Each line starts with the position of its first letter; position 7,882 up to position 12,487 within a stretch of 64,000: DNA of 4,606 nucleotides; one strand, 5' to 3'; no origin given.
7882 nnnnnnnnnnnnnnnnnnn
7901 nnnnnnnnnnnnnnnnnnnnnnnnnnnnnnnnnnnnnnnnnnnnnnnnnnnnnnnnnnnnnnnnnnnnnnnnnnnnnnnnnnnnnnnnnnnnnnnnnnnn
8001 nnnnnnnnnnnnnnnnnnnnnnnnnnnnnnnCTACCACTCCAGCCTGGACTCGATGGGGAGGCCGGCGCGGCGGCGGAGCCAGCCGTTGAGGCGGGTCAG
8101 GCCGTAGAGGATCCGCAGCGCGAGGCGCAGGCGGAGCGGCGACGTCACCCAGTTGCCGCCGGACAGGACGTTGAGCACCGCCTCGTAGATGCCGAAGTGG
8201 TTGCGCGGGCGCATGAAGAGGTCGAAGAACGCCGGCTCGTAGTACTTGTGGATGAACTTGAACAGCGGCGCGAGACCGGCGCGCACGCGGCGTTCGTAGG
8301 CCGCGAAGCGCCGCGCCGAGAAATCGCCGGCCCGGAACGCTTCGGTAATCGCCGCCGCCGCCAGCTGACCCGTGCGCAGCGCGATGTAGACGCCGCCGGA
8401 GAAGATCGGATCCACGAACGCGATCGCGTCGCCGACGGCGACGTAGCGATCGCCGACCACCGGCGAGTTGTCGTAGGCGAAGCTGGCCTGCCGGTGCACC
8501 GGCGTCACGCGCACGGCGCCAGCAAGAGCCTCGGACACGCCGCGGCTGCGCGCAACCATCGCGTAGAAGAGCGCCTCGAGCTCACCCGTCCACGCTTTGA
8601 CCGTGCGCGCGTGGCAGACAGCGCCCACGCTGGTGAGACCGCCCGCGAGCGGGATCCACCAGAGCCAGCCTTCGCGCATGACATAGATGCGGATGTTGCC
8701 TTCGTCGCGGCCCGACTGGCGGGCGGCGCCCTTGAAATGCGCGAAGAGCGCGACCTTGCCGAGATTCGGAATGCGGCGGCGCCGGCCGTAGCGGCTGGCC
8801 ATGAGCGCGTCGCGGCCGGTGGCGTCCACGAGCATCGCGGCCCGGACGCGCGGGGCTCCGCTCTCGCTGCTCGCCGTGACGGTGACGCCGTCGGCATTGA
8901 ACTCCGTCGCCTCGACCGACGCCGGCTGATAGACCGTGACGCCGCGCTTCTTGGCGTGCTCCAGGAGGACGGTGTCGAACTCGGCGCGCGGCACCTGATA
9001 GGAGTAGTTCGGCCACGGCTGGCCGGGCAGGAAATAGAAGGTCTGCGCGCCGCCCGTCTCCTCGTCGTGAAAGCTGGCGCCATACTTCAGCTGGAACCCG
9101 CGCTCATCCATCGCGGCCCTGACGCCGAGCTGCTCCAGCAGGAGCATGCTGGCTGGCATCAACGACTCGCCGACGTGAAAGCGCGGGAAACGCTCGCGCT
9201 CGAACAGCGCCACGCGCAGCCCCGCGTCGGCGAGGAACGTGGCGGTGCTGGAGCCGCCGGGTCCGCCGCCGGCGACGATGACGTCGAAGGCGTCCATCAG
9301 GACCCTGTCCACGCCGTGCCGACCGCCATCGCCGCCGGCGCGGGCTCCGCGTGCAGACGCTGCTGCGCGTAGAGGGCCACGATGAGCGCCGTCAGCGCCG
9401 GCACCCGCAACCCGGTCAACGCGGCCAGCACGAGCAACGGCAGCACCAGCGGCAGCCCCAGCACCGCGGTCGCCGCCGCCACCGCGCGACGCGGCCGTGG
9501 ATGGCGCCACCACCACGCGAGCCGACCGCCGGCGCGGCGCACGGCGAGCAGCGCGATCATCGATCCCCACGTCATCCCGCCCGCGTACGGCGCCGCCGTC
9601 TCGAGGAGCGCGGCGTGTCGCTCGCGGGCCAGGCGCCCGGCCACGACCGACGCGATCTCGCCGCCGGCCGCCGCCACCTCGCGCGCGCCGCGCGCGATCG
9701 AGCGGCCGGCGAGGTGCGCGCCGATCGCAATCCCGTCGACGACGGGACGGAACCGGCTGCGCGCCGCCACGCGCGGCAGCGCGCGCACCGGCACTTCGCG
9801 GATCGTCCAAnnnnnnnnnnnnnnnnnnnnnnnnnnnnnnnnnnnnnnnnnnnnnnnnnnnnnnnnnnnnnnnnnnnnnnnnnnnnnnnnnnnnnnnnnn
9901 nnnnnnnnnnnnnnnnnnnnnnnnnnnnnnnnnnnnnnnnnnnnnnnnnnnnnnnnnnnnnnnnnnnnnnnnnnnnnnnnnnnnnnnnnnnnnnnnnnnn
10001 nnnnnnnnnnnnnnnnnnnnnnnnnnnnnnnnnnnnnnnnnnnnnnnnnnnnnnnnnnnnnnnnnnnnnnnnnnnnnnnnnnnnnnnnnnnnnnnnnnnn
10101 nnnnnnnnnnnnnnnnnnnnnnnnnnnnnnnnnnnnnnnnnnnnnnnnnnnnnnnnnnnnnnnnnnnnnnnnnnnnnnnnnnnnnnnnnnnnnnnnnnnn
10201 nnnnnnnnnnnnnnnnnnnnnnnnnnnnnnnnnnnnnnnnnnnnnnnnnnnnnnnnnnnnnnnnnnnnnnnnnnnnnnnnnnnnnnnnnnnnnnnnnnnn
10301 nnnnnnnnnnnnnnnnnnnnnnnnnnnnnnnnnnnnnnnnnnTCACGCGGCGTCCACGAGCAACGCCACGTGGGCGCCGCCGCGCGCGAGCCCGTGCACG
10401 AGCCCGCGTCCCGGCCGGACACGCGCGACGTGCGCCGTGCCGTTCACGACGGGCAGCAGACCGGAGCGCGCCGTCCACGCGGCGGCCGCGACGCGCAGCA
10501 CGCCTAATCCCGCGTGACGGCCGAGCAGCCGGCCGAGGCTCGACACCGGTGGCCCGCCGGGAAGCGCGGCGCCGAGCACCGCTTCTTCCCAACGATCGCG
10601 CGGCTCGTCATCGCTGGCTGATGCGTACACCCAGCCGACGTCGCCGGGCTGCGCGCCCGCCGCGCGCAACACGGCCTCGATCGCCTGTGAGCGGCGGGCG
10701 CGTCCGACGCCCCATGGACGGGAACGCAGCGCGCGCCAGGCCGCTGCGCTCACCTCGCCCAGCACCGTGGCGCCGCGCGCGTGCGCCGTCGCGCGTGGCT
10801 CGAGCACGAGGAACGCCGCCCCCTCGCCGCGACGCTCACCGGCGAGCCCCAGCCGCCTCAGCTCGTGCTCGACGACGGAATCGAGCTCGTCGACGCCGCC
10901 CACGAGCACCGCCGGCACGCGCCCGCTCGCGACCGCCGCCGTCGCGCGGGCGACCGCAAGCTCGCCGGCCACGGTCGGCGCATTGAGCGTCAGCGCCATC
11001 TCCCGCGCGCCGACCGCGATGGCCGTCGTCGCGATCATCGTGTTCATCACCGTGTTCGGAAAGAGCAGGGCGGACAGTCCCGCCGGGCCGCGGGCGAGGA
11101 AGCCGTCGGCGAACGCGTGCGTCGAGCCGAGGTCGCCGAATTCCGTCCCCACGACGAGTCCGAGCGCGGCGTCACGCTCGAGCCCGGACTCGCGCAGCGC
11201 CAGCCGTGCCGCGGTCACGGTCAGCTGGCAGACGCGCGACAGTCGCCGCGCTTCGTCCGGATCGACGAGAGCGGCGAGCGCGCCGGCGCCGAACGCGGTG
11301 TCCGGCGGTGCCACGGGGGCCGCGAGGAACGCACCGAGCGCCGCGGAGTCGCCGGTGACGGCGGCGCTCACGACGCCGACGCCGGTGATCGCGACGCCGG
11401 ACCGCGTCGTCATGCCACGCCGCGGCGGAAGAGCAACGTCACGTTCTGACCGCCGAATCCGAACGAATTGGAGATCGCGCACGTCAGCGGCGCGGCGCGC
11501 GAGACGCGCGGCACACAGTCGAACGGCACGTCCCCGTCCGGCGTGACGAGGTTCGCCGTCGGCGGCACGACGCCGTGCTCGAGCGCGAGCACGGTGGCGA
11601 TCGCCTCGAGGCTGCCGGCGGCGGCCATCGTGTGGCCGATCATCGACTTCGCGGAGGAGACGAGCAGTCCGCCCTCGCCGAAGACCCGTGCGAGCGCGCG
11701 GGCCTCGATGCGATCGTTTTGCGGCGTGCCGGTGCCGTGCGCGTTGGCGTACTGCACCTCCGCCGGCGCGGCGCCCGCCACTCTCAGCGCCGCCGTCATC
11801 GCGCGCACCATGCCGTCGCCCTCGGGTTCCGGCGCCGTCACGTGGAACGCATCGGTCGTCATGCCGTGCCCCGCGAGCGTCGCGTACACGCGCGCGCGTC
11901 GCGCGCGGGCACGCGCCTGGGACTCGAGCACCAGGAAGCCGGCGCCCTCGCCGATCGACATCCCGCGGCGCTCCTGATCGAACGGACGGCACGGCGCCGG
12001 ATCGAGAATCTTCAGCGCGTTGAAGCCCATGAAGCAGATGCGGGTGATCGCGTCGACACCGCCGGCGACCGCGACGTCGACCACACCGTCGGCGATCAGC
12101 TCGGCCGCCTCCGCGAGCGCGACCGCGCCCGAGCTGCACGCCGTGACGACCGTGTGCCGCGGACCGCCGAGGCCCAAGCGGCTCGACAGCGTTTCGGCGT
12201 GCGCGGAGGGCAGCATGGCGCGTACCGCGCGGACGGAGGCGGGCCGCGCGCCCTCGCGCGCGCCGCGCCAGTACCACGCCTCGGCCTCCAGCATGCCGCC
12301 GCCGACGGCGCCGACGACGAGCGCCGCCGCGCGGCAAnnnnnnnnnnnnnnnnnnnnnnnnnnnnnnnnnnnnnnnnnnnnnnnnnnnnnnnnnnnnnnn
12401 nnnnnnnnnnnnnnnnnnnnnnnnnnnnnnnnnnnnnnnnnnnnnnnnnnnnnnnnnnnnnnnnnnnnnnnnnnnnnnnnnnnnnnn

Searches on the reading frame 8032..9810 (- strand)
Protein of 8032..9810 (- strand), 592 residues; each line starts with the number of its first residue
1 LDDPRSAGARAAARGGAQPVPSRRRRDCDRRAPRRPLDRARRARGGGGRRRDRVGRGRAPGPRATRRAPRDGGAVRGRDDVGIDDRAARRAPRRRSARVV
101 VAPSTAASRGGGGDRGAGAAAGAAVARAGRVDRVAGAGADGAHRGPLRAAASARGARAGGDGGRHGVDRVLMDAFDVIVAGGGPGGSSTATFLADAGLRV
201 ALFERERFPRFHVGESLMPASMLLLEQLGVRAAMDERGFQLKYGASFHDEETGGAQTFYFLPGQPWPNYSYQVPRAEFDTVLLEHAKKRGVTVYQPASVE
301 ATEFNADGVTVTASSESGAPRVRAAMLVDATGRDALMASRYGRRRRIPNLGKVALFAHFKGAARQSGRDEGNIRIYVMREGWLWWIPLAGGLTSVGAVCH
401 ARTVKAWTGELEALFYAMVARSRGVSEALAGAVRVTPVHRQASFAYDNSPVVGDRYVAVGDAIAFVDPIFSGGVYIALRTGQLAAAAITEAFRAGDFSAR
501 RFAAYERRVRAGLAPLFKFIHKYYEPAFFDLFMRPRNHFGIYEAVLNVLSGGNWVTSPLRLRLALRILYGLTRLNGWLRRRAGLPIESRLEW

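Call 5: search_protein_families(library=pfam, proteins=[window:8032-9810:-], max_evalue=0.01)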
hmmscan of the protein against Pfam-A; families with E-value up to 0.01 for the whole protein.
window:8032-9810:- (592 aa): 9 families
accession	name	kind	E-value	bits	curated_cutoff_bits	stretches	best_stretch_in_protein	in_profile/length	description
PF04820.20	Trp_halogenase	-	4.6e-29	102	21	2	268-525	150-387/458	Tryptophan halogenase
PF01494.25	FAD_binding_3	-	3.7e-18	66.3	22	1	176-344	3-170/349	FAD binding domain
PF01266.30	DAO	-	2.6e-08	34.2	27.9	1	176-209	1-34/353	FAD dependent oxidoreductase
PF07992.20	Pyr_redox_2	-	5.7e-08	33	26.1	1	175-207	1-33/291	Pyridine nucleotide-disulphide oxidoreductase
PF12831.13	FAD_oxidored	-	7.8e-08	32.4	27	1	176-338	1-151/416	FAD dependent oxidoreductase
PF00070.33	Pyr_redox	-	4.2e-06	27.6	22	0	177-233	2-58/82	Pyridine nucleotide-disulphide oxidoreductase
PF01946.23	Thi4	-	0.00029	20.6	26.2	1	175-206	18-50/235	Thi4 family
PF13450.12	NAD_binding_8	-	0.00059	20.5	21.9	1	179-208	1-30/68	NAD(P)-binding Rossmann-like domain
PF03486.20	HI0933_like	-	0.005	16.7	50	0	176-206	2-32/244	HI0933-like protein Rossmann domain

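Call 7: search_protein_families(library=ncbifam, proteins=[window:8032-9810:-], max_evalue=0.001)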
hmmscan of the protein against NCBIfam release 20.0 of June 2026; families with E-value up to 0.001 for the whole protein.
window:8032-9810:- (592 aa): 51 families (the best 25 are shown)
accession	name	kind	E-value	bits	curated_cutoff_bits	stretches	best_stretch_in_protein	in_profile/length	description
NF033113.0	halo_ClmS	equivalog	4.1e-56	190.7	900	1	176-529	4-362/570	chloramphenicol-biosynthetic FADH2-dependent halogenase CmlS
NF049967.1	QhpG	equivalog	8.4e-51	173.2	240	1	177-511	1-309/423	flavin-dependent monooxygenase QhpG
TIGR02032.1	GG-red-SF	subfamily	1.3e-38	133.4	158.8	1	175-488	1-297/297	geranylgeranyl reductase family protein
NF038171.1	maturase_LodB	equivalog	3.9e-32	111.7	400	1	176-525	1-346/361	lysine-epsilon-oxidase maturase LodB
NF038174.1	maturase_GoxB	equivalog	3.3e-23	82.3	400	1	176-514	2-333/358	glycine oxidase maturase GoxB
NF041080.1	DGGGPL_reductase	equivalog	1.2e-21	77.1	580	1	175-501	2-324/447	digeranylgeranylglycerophospholipid reductase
NF045655.1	MkRedMenJ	equivalog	1.5e-15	57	700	1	174-490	4-317/406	menaquinone reductase MenJ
NF006092.0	PRK08244.1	equivalog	5.5e-15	55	644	1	175-400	3-220/494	monooxygenase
TIGR02023.1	BchP-ChlP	subfamily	6e-14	51.9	343.3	1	272-521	88-329/388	geranylgeranyl diphosphate reductase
NF005788.0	PRK07608.1-3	equivalog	8.3e-14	51.1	478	1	174-508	2-334/388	UbiH/UbiF family hydroxylase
TIGR01988.1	Ubi-OHases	subfamily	1.6e-13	50.3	224.65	1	176-521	1-347/387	ubiquinone biosynthesis hydroxylase, UbiH/UbiF/VisC/COQ6 family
NF041385.1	Dggglyphlred_Halo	equivalog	5.3e-13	48.3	700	1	438-516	263-343/405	digeranylgeranylglycerophospholipid reductase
NF005313.0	PRK06847.1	subfamily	5.8e-12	45.3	372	1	176-317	6-148/375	hypothetical protein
NF041160.1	DGGPL_Thplmales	equivalog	8.7e-12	44.7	780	1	172-510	1-332/396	digeranylgeranylglycerophospholipid reductase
NF004833.1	PRK06185.1-1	subfamily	2.1e-11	43.2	488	1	177-510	5-337/403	FAD-dependent oxidoreductase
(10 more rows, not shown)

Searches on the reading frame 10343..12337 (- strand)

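Call 6: search_protein_families(library=pfam, proteins=[window:10343-12337:-], max_evalue=0.01)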
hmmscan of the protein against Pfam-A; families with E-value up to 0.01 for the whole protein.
window:10343-12337:- (664 aa): 1 family
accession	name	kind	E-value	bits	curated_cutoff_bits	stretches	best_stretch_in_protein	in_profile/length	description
PF00109.32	ketoacyl-synt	-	2.1e-07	31.3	20.8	1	357-497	77-217/252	Beta-ketoacyl synthase, N-terminal domain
